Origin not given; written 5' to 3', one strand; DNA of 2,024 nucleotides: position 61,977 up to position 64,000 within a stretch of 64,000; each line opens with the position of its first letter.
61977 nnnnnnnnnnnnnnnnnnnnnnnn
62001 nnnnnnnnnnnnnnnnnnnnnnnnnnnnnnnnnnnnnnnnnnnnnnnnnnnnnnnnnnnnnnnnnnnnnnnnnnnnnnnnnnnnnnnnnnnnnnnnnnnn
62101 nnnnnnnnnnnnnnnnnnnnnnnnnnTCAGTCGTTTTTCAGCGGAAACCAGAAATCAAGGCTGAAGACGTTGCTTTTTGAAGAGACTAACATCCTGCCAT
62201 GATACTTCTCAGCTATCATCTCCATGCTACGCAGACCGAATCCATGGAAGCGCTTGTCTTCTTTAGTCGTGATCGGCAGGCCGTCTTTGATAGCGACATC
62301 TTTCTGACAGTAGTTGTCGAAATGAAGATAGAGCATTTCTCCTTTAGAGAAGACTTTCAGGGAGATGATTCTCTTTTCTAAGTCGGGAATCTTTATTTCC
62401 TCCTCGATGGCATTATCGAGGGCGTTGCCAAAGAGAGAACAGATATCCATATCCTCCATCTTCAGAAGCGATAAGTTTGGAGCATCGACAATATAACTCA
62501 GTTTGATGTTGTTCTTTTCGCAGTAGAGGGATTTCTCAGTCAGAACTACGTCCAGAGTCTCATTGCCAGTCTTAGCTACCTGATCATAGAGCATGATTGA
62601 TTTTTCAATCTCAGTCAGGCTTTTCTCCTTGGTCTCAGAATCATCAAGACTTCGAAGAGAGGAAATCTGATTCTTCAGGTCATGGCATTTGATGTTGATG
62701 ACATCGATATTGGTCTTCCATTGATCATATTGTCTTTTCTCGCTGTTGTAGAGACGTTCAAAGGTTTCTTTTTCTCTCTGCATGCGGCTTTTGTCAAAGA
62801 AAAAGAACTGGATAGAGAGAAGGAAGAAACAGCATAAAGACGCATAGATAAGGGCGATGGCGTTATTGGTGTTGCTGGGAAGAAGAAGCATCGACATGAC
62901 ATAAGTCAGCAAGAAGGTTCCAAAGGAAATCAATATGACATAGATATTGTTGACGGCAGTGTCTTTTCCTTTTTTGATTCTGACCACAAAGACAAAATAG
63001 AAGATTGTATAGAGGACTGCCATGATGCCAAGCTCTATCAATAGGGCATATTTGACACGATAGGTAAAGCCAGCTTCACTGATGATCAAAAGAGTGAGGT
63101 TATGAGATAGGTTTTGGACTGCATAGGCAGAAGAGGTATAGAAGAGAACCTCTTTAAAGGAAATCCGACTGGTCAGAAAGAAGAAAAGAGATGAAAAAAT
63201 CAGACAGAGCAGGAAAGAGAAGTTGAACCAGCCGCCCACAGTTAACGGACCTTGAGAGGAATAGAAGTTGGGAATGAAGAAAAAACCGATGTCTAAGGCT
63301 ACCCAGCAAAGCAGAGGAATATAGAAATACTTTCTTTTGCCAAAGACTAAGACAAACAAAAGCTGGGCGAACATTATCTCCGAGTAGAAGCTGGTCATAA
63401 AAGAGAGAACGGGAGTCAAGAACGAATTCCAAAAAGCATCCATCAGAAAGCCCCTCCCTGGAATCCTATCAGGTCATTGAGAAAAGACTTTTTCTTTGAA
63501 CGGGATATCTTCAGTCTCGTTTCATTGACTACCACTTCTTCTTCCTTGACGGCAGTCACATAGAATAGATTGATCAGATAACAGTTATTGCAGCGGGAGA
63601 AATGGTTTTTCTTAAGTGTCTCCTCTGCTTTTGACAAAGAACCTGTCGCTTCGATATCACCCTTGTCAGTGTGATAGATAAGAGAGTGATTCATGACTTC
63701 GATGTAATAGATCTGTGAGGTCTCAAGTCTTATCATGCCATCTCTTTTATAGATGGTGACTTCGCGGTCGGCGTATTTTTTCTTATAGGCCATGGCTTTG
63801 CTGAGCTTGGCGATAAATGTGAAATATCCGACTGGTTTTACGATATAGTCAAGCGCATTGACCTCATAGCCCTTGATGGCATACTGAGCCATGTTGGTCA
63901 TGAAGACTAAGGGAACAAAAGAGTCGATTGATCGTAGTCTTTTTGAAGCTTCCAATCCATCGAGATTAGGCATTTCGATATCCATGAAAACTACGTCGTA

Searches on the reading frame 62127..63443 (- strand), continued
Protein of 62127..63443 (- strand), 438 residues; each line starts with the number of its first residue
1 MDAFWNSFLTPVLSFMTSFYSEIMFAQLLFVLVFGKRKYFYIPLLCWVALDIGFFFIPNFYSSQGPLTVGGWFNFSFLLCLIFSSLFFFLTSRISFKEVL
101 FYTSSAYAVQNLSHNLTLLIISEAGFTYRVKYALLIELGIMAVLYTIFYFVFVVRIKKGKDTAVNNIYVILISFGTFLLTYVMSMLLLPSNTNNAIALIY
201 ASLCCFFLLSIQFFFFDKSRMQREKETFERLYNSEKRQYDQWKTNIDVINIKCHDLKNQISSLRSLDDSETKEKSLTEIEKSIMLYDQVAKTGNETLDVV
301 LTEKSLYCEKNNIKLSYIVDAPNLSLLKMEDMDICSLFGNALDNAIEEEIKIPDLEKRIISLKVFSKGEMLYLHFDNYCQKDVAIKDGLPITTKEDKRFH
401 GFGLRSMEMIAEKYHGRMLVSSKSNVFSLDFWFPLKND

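Call 64: search_protein_families(library=ncbifam, proteins=[L001:9294-9998:+, window:62127-63443:-], max_evalue=0.001)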
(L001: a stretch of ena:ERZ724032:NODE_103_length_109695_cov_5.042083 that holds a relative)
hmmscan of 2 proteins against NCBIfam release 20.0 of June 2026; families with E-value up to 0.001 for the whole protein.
L001:9294-9998:+ (235 aa): 74 families (the best 25 are shown)
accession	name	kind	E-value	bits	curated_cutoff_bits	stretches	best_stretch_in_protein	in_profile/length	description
NF010684.1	PRK14084.1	equivalog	5.6e-16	59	375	1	50-110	46-106/254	response regulator transcription factor LytR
NF051850.1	RespRegRprY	equivalog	1.3e-15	57.5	370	1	4-146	7-145/234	response regulator transcription factor RprY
NF008677.0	PRK11697.1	equivalog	1.1e-14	54.4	246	1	51-213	48-215/238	two-component system response regulator BtsR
NF008469.0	PRK11361.1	equivalog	6.6e-12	44.9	714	1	3-107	6-107/461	acetoacetate metabolism transcriptional regulator AtoC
TIGR01387.1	cztR_silR_copR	subfamily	5.2e-11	42.6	279.2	1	5-133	2-127/218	heavy metal response regulator transcription factor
NF007005.1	PRK09468.1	equivalog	7.8e-11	41.8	331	1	6-121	7-120/237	osmolarity response regulator transcription factor OmpR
NF040689.1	MtrAB_MtrA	equivalog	8.1e-11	41.7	300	1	6-132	2-125/219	MtrAB system response regulator MtrA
NF008296.0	PRK11083.1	equivalog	9.7e-11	41.5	273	1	4-151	6-149/228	two-component system response regulator CreB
NF007689.0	PRK10365.1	equivalog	1.2e-10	40.8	760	1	35-139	34-141/441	sigma-54-dependent response regulator transcription factor ZraR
NF041733.1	resp_reg_CseB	equivalog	1.3e-10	41.1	350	1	4-126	3-121/228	two-component system response regulator CseB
NF040749.1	tetrathio_RR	equivalog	2.6e-10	40.3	290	1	4-131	2-126/191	tetrathionate respiration response regulator TtrR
NF006900.1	PRK09390.1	equivalog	3.8e-10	39.6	255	1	7-130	9-130/203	response regulator FixJ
NF045944.1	ResRegRpaBCyano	equivalog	9e-10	38.3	330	1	31-146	21-137/229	response regulator transcription factor RpaB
NF041734.1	resp_reg_RppA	equivalog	1.4e-09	37.7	250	1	39-123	35-121/229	two-component system response regulator RppA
NF033117.2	vanR_ACDEGLN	exception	1.6e-09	37.6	350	1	6-146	2-144/226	VanR-ABDEGLN family response regulator transcription factor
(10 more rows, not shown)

window:62127-63443:- (438 aa): 0 families
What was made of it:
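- Closest known: BtsS/BtsR and YpdA/YpdB. Different: The RR here scores far below the BtsR cut-off (54 bits against 246; call 64).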

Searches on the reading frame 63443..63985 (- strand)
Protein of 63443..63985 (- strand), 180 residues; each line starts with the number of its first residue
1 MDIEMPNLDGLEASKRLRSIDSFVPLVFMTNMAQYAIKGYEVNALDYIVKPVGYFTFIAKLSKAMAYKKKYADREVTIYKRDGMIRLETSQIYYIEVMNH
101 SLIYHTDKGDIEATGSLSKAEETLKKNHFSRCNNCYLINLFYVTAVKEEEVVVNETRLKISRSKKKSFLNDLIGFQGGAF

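Call 3: search_protein_families(library=pfam, proteins=[window:63443-63985:-])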
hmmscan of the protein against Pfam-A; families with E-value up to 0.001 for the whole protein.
window:63443-63985:- (180 aa): 2 families
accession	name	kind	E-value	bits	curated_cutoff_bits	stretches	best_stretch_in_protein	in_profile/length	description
PF04397.21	LytTR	-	2.2e-15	57.1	22.6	1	83-169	2-94/98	LytTr DNA-binding domain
PF00072.30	Response_reg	-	3.1e-10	40.6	30.2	1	1-53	48-102/111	Response regulator receiver domain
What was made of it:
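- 63443..64000 (-): 3' part of the response-regulator gene (receiver + LytTR domains). The full 235-aa gene starts beyond the window end (L001 9294-10001). Its stop overlaps the kinase start by 1 nt. Pfam LytTR E=2.2e-15 and Response_reg E=3.1e-10 (call 3).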
